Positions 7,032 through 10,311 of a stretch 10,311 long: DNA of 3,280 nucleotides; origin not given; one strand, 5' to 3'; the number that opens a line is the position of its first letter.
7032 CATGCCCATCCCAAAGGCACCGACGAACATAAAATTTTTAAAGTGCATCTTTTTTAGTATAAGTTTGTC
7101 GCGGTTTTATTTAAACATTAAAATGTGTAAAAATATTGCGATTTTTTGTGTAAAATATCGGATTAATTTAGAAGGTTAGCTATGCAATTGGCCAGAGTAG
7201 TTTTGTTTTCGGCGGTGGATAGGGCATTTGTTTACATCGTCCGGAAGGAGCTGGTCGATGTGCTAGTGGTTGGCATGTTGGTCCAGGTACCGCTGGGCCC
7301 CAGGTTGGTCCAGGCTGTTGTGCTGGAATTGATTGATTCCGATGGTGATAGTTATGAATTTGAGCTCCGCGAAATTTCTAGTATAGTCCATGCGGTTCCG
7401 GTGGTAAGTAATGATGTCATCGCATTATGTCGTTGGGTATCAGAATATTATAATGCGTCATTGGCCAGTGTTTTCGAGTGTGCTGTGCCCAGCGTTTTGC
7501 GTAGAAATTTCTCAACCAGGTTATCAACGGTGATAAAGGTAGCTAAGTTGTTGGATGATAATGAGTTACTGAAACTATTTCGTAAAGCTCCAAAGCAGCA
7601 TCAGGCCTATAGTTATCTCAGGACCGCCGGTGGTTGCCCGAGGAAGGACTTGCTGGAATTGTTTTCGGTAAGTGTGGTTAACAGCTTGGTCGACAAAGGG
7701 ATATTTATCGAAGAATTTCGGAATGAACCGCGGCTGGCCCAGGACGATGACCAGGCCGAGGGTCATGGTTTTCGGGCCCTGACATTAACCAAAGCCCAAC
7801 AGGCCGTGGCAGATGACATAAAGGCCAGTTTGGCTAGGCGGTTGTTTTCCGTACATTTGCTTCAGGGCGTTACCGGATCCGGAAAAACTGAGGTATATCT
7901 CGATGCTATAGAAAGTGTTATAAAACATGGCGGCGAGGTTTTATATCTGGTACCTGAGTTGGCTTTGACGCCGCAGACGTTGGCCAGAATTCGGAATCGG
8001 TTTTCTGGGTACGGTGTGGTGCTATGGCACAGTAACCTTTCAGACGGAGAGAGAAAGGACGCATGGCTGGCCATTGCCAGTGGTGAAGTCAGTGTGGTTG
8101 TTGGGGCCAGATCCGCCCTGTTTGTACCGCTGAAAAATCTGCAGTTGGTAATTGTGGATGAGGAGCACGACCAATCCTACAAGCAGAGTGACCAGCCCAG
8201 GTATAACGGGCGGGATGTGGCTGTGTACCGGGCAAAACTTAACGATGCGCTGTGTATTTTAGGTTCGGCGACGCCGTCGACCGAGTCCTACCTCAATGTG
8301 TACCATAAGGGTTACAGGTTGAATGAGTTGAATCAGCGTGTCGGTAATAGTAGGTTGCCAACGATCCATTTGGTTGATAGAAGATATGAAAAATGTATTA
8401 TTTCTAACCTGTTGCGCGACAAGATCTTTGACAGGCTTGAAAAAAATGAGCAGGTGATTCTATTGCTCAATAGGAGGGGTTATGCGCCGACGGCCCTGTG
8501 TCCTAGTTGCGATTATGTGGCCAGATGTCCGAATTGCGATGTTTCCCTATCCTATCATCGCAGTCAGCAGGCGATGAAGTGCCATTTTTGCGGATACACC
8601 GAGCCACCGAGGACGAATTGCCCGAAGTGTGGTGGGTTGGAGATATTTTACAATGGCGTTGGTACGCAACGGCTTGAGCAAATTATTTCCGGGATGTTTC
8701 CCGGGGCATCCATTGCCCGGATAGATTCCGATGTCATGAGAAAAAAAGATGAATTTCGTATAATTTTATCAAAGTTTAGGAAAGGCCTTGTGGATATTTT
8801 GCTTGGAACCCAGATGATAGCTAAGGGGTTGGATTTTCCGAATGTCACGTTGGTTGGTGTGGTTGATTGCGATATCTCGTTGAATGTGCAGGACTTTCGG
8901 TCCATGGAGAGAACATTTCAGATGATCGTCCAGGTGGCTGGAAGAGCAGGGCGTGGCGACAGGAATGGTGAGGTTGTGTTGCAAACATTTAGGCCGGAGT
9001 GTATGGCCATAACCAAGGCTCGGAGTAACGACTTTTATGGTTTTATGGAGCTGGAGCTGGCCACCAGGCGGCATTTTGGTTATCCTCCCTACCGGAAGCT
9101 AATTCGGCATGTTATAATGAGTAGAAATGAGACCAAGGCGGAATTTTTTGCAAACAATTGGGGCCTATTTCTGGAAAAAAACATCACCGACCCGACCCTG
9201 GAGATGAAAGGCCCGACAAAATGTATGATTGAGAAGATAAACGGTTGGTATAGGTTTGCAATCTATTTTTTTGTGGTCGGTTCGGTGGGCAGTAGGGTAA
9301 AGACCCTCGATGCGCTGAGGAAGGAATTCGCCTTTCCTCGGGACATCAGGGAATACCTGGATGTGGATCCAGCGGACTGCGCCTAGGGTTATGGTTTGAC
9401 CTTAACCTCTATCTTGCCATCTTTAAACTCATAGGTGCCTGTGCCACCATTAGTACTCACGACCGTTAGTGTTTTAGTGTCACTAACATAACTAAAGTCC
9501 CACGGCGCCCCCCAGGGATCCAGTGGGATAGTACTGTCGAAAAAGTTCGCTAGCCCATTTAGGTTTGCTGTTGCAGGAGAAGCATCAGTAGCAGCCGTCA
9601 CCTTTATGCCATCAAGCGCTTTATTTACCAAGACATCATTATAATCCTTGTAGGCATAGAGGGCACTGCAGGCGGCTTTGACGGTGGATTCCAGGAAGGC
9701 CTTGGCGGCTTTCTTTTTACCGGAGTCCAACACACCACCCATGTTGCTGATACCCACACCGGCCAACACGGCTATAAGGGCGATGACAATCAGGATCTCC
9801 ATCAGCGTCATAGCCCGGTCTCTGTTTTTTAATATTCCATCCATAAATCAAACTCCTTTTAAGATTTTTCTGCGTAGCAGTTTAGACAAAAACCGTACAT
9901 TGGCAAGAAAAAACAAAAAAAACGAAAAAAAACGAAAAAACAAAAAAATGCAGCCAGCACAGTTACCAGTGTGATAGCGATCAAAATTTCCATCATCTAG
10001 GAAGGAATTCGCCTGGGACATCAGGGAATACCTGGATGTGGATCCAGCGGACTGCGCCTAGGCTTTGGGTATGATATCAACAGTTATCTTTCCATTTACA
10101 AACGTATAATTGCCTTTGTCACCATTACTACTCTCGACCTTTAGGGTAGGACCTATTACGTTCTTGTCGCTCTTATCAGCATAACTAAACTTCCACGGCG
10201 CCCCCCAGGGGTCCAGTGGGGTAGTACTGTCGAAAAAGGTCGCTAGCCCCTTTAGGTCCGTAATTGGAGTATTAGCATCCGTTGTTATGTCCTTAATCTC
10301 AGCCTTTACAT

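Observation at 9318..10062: Exact copy of the priA 3' end repeated 681 bp downstream, each copy immediately 3' of a pseudopilin gene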

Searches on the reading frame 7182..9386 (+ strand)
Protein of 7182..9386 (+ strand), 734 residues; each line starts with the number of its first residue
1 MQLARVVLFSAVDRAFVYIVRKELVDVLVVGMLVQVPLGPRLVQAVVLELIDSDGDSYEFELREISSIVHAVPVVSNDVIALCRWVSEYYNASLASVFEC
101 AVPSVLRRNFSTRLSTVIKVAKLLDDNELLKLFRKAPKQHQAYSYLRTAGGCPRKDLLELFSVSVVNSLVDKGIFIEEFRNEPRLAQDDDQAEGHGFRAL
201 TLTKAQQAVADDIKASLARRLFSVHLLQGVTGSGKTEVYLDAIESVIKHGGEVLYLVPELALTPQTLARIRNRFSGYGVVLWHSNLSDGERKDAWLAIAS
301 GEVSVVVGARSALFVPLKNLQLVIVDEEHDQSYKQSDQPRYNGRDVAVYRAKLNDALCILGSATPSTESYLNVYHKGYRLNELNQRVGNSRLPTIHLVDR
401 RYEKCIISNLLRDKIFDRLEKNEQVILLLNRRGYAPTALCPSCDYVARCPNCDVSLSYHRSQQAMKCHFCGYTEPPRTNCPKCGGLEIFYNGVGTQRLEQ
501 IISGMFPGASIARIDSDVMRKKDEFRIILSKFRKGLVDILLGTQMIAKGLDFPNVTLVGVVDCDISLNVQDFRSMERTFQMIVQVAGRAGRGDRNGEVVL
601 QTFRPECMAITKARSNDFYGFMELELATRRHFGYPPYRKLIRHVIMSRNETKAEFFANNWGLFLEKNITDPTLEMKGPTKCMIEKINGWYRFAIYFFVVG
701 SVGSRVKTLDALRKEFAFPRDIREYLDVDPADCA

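Call 8: find_encoding_contigs(protein=window:7182-9386:+, flank=10000, max_places=10)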
Protein window:7182-9386:+ (734 aa): no gene with exactly this product is on record in the collection.

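Call 9: search_protein_families(library=pfam, proteins=[window:7182-9386:+])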
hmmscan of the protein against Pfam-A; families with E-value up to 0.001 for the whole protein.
window:7182-9386:+ (734 aa): 6 families
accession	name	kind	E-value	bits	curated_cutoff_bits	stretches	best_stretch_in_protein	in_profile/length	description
PF17764.6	PriA_3primeBD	-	1.1e-19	70.4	22.7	1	5-103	1-96/96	3'DNA-binding domain (3'BD)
PF00270.35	DEAD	-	1.5e-17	64.3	26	1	222-368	18-162/167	DEAD/DEAH box helicase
PF04851.21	ResIII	-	3.6e-14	53.4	22.5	1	201-366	3-163/164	Type III restriction enzyme, res subunit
PF00271.37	Helicase_C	-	5.6e-13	49.6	23.5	1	497-591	27-108/110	Helicase conserved C-terminal domain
PF18319.7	Zn_ribbon_PriA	-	2e-12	47.3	26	1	449-475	1-27/27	PriA DNA helicase Cys-rich region (CRR) domain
PF18074.6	PriA_C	-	1.4e-09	39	26.9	1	636-730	1-95/95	Primosomal protein N C-terminal domain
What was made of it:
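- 7182..9386 (+): priA (primosomal protein N', 734 aa), complete. Pfam finds PriA_3primeBD, DEAD, Helicase_C, Zn_ribbon_PriA and PriA_C (call 9).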

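Call 13: find_homologous_proteins(query=window:7182-9386:+)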
Query window:7182-9386:+ (734 aa): 8000 proteins with E <= 0.001 among 8000 candidates; the best 120 are listed.
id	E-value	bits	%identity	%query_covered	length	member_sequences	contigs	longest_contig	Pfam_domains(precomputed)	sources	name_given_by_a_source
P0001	0.0e+0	1673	100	100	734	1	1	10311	PF17764.7,PF00270.36,PF00271.38,PF18319.8,PF18074.7,PF04851.22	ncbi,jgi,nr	ncbi:MAG: primosomal protein N' [Puniceicoccales bacterium]|jgi:primosomal protein N' (replication f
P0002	0.0e+0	1311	78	100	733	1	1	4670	PF17764.7,PF00270.36,PF00271.38,PF18319.8,PF18074.7,PF04851.22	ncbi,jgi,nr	ncbi:MAG: primosomal protein N' [Puniceicoccales bacterium]|jgi:primosomal protein N' (replication f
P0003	0.0e+0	1288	76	99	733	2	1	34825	PF17764.7,PF00270.36,PF00271.38,PF18319.8,PF18074.7,PF04851.22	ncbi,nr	ncbi:MAG: primosomal protein N' [Puniceicoccales bacterium]|nr:primosomal protein N' [Puniceicoccale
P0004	4.8e-220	750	47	99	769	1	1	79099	PF17764.7,PF00270.36,PF00271.38,PF18319.8,PF18074.7,PF04851.22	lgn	-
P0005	1.6e-217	742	48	99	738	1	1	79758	PF17764.7,PF00270.36,PF00271.38,PF18319.8,PF18074.7,PF04851.22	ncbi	ncbi:MAG: primosomal protein N' [Opitutales bacterium]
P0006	7.3e-216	737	48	99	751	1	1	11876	PF17764.7,PF00270.36,PF00271.38,PF18319.8,PF18074.7,PF04851.22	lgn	-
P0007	8.5e-216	736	48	99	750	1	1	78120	PF17764.7,PF00270.36,PF00271.38,PF18319.8,PF18074.7,PF04851.22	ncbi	ncbi:MAG: primosomal protein N' [Opitutales bacterium]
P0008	1.0e-215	736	48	99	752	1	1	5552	PF17764.7,PF00270.36,PF00271.38,PF18319.8,PF18074.7,PF04851.22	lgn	-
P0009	1.1e-215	736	47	100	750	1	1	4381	PF17764.7,PF00270.36,PF00271.38,PF18319.8,PF18074.7,PF04851.22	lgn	-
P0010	6.8e-215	733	46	98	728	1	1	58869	PF17764.7,PF00270.36,PF00271.38,PF18319.8,PF18074.7,PF04851.22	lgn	-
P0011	5.9e-214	730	48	97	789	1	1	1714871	PF17764.7,PF00270.36,PF00271.38,PF18319.8,PF18074.7,PF04851.22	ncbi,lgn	-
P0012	7.2e-214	730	46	100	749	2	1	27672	PF17764.7,PF00270.36,PF00271.38,PF18319.8,PF18074.7,PF04851.22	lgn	-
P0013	7.4e-212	723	46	98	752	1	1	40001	PF17764.7,PF00270.36,PF00271.38,PF18319.8,PF18074.7,PF04851.22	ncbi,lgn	-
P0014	9.4e-212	723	47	99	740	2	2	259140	PF17764.7,PF00270.36,PF00271.38,PF18319.8,PF18074.7,PF04851.22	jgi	jgi:primosomal protein N' (replication factor Y)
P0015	2.4e-211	722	48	99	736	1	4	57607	PF17764.7,PF00270.36,PF00271.38,PF18074.7,PF04851.22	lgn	-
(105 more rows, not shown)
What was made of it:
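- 7182..9386 (+): It is 100% identical to P0001, annotated 'MAG: primosomal protein N' [Puniceicoccales bacterium]' (call 13).
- On Tandem segmental duplication with a passenger gene fragment: The contig ends at 10311, inside pilin B (call 13).
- Checked: One addition: the window is the entire contig (call 13, longest contig 10311), so pilin B is cut off by the contig end.
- This is a short-read MAG contig that ends inside the second copy (call 13).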

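Call 14: find_encoding_contigs(protein=P0003, flank=10000, max_places=5)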
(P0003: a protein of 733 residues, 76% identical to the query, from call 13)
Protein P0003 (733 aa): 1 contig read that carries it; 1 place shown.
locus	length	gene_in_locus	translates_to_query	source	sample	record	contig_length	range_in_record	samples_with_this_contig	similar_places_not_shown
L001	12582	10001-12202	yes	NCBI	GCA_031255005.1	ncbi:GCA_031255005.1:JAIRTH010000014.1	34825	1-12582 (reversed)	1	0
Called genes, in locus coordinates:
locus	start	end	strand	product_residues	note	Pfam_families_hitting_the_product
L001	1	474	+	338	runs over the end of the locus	PF01073:3Beta_HSD, PF01370:Epimerase, PF04321:RmlD_sub_bind (weak), PF07993:NAD_binding_4 (faint), PF16363:GDP_Man_Dehyd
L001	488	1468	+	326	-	PF00005:ABC_tran, PF13304:AAA_21 (faint)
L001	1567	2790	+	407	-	PF00083:Sugar_tr (weak), PF07690:MFS_1, PF13347:MFS_2, PF07690:MFS_1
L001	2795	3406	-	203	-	PF03886:ABC_trans_aux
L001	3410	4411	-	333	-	PF02470:MlaD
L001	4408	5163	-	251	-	PF00005:ABC_tran, PF13304:AAA_21 (faint)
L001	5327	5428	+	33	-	PF08213:COX24_C (weak)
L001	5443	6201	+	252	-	PF02348:CTP_transf_3, PF12804:NTP_transf_3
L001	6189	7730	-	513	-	-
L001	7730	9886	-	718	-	PF01225:Mur_ligase, PF08245:Mur_ligase_M, PF01565:FAD_binding_4, PF02873:MurB_C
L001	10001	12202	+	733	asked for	PF17764:PriA_3primeBD, PF00270:DEAD, PF04851:ResIII, PF18319:Zn_ribbon_PriA, PF00271:Helicase_C, PF18074:PriA_C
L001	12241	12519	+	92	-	-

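Call 15: find_encoding_contigs(protein=P0002, flank=10000, max_places=5)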
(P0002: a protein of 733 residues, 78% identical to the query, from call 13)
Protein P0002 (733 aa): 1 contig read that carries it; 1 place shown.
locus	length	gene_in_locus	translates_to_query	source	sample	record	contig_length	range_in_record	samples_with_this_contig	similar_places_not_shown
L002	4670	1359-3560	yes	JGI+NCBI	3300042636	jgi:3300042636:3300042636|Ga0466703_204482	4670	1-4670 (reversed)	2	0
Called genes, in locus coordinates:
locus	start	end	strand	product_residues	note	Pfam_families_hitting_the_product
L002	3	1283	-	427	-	?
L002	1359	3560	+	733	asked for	PF17764:PriA_3primeBD, PF00270:DEAD, PF04851:ResIII, PF18319:Zn_ribbon_PriA, PF00271:Helicase_C, PF18074:PriA_C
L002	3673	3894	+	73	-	-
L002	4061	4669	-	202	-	?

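Call 26: list_cluster_members(proteins=[P0001, P0121, P0122, P0123, P0002, P0124, P0125])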
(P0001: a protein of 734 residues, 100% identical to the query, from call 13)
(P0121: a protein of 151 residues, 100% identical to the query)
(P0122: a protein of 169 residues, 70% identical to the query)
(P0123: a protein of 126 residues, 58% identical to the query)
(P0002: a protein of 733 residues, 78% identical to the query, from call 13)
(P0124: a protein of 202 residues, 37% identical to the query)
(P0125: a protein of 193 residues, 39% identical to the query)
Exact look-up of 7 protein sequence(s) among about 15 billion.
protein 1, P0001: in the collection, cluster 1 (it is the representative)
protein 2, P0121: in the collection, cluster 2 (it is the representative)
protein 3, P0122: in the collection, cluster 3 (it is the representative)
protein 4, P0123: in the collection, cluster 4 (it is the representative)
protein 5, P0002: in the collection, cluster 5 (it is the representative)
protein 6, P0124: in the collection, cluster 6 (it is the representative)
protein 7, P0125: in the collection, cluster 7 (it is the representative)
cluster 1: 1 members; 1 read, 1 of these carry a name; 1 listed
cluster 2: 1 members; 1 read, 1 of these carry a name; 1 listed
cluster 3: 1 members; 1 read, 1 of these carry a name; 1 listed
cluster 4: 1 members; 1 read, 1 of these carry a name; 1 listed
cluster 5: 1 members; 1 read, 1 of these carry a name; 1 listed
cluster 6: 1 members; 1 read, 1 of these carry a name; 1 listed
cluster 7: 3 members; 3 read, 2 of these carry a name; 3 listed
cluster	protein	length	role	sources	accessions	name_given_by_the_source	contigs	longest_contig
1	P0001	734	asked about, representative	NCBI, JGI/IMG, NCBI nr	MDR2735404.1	MAG: primosomal protein N' [Puniceicoccales bacterium] | primosomal protein N' (replication factor Y) | primosomal protein N' [Puniceicoccales bacterium]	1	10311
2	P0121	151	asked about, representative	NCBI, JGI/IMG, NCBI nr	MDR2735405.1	MAG: type II secretion system GspH family protein [Puniceicoccales bacterium] | prepilin-type N-terminal cleavage/methylation domain-containing protein | type II secretion system GspH family protein [Puniceicoccales bacterium]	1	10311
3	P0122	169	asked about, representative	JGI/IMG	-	prepilin-type N-terminal cleavage/methylation domain-containing protein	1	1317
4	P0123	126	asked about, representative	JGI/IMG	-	type II secretory pathway pseudopilin PulG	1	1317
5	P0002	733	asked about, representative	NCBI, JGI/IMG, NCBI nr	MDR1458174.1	MAG: primosomal protein N' [Puniceicoccales bacterium] | primosomal protein N' (replication factor Y) | primosomal protein N' [Puniceicoccales bacterium]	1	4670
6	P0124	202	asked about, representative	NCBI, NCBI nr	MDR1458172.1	MAG: prepilin-type N-terminal cleavage/methylation domain-containing protein, partial ... | prepilin-type N-terminal cleavage/methylation domain-containing protein [Puniceicoccales ...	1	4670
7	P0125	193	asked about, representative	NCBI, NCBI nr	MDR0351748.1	MAG: hypothetical protein LBH49_03865 [Puniceicoccales bacterium] | hypothetical protein [Puniceicoccales bacterium]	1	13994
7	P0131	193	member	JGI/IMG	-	type II secretory pathway pseudopilin PulG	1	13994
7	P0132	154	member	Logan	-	-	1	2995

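Call 37: find_related_loci(query=window:7182-9386:+, collection=genome_contigs, flank=4000)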
Query window:7182-9386:+ (734 aa) in genome_contigs; peptide patterns used: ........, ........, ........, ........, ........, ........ (x = any residue, [..] = any of these).
600 stretches matched a pattern (row limit reached: there are more); 564 encode a relative of the query (tblastn E <= 1e-3); the best 80 are kept; 80 distinct loci.
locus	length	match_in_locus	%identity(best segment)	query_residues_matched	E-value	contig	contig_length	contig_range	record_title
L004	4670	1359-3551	78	1-732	0e+0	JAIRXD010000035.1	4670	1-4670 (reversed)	MAG: Puniceicoccales bacterium isolate Gsp477_bin142 k119_6418808, whole genome shotgun sequence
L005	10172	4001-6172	38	6-731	1e-147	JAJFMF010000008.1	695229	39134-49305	MAG: Chlamydiae bacterium isolate OFTM116 OFTM116_7, whole genome shotgun sequence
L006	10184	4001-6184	38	4-730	1e-143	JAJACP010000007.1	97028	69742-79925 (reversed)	MAG: Chlamydiales bacterium isolate O_S4.2_2 S4CHLAM2_7, whole genome shotgun sequence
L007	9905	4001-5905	40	7-653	2e-139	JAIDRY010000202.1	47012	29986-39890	MAG: Clostridia bacterium isolate SC0363_S10_12 SC0363_S10_12_contig_202, whole genome shotgun sequence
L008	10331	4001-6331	42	2-694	2e-139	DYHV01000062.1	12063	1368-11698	MAG TPA_asm: Ignavibacterium album isolate DR5_36_85 Afr_mines_DR5_944_length_12063_cov_36_655646, whole genome shotgun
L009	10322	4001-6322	36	12-732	2e-138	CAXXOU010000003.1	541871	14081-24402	MAG: Candidatus Cloacimonadales bacterium isolate b7261744-8048-4391-bc20-4309e884055d genome assembly, contig: contig_3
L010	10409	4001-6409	42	15-730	1e-137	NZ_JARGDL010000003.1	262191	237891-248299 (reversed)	Stygiobacter electus strain 09-Me 3, whole genome shotgun sequence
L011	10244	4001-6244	36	3-730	2e-135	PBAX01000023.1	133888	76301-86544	MAG: Phycisphaerae bacterium isolate SP4366 MHASMcontig_3047499, whole genome shotgun sequence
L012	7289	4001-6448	42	3-730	8e-135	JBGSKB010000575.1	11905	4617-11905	MAG: Melioribacteraceae bacterium isolate JTS-AC170 k141_2092168, whole genome shotgun sequence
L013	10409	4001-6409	39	5-732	1e-134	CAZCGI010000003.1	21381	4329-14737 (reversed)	MAG TPA_asm: uncultured Syntrophaceae bacterium isolate binchicken_co379_42 genome assembly, contig: NODE_816_length_213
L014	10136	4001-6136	37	14-732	2e-133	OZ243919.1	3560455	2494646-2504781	MAG: Candidatus Poriferihabitaceae bacterium isolate 75f4b4a7-f1bb-4b7d-85a7-18f67abaf53b genome assembly, chromosome: 1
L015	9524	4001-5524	45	192-694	1e-132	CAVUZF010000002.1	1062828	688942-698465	MAG: Bryobacterales bacterium isolate MFD05512.bin.2.137 genome assembly, contig: contig_4312, whole genome shotgun sequ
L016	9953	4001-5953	37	76-732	2e-132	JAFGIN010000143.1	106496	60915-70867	MAG: Chitinispirillaceae bacterium isolate Zod_Metabat.210 k87_9881323, whole genome shotgun sequence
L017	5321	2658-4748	35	28-732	1e-132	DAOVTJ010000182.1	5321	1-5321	MAG TPA_asm: Thiomargarita sp. isolate CSMAG_1650 CSMAG_1650_k141_5220459_length_5321_cov_12.0000, whole genome shotgun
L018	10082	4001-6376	34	6-730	3e-131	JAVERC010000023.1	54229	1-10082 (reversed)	MAG: Desulforegulaceae bacterium isolate BF1_10 scaffold_1011_c1_biofilm_2017, whole genome shotgun sequence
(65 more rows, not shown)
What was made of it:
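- The 64-nt repeat is shorter than the k = 119 suggested by the name of a sister MAG's contig, k119_... (call 37; inferred for this assembly).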

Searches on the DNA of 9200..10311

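Call 42: search_rna_families(source=window, start=9200, end=10311, threshold=evalue, max_evalue=1)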
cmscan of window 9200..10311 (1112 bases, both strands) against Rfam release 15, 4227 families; matches with E-value up to 1: 0.
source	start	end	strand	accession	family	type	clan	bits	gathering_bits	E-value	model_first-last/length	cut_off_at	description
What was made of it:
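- There is no Rfam family (call 42).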
